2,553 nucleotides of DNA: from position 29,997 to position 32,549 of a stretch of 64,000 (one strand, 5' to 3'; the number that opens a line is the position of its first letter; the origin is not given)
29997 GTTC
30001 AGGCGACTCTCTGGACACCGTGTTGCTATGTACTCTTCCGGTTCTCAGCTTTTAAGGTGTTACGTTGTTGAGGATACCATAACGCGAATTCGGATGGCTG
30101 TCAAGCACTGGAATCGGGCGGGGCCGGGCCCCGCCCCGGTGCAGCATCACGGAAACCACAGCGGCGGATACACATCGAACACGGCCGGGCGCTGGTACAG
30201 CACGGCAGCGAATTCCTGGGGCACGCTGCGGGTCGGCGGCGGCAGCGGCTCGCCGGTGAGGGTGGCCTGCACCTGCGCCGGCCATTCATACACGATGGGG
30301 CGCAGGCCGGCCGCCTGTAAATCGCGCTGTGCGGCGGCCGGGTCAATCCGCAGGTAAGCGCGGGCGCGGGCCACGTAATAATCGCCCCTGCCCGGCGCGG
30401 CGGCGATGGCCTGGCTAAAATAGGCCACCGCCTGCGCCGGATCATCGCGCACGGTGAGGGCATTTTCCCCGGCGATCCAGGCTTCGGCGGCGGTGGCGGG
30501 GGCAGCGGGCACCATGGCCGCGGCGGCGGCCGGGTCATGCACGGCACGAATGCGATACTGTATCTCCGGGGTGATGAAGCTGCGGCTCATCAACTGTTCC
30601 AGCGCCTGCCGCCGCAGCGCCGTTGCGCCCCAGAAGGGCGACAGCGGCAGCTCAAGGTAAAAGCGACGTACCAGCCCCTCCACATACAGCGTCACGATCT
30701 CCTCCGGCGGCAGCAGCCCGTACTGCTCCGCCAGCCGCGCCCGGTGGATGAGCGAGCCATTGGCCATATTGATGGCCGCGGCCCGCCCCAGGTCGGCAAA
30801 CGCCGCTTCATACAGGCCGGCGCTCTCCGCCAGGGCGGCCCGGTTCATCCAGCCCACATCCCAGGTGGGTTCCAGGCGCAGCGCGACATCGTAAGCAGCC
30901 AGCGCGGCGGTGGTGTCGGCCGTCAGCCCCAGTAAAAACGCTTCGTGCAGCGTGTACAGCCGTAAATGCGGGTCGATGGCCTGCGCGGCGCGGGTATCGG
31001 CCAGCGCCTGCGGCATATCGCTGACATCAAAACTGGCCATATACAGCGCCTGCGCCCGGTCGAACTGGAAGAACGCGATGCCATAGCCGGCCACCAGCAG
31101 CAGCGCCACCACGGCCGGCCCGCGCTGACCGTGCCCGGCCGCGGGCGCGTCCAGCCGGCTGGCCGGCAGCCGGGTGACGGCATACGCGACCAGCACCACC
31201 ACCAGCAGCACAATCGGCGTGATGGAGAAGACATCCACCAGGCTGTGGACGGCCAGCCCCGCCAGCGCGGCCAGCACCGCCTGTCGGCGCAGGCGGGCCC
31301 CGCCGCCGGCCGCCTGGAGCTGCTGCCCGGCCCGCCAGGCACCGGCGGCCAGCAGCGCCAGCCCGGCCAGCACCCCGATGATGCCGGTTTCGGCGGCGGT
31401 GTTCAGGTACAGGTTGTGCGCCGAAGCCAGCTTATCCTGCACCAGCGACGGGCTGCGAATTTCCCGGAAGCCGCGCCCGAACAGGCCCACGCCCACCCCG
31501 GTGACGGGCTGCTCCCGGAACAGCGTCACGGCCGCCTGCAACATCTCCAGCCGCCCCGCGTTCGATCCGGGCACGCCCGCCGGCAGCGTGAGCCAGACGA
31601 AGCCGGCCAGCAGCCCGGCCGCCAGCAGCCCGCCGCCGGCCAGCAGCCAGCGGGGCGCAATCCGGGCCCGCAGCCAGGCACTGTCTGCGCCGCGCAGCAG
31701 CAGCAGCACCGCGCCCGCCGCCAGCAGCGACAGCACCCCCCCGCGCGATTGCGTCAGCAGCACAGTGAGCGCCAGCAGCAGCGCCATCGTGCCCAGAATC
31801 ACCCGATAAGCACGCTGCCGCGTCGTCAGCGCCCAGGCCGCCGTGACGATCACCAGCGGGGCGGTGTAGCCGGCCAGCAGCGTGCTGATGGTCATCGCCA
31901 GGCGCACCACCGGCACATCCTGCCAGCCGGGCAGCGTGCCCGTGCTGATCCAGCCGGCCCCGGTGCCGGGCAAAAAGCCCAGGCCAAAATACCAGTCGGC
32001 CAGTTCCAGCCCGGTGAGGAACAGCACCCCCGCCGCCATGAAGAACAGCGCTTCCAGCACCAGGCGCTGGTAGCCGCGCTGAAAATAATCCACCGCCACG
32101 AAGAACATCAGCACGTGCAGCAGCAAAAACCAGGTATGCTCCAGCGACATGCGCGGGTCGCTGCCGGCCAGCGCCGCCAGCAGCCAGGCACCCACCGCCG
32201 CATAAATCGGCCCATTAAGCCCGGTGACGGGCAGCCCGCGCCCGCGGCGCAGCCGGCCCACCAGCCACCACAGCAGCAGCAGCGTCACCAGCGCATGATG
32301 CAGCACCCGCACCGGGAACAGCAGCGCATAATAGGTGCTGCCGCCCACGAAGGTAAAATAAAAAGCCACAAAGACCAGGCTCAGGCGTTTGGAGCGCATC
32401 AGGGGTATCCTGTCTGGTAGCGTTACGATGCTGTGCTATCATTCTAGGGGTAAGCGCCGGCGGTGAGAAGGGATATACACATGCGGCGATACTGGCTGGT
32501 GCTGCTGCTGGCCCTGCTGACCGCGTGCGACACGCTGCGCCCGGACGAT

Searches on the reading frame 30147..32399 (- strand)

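Call 70: search_protein_families(library=pfam, proteins=[window:30147-32399:-], max_evalue=0.001)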
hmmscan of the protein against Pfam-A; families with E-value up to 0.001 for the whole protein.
window:30147-32399:- (750 aa): 1 family
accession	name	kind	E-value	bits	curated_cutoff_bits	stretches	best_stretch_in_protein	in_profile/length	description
PF04932.20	Wzy_C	-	1.2e-16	61.2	31.7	1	205-344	2-146/149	O-Antigen ligase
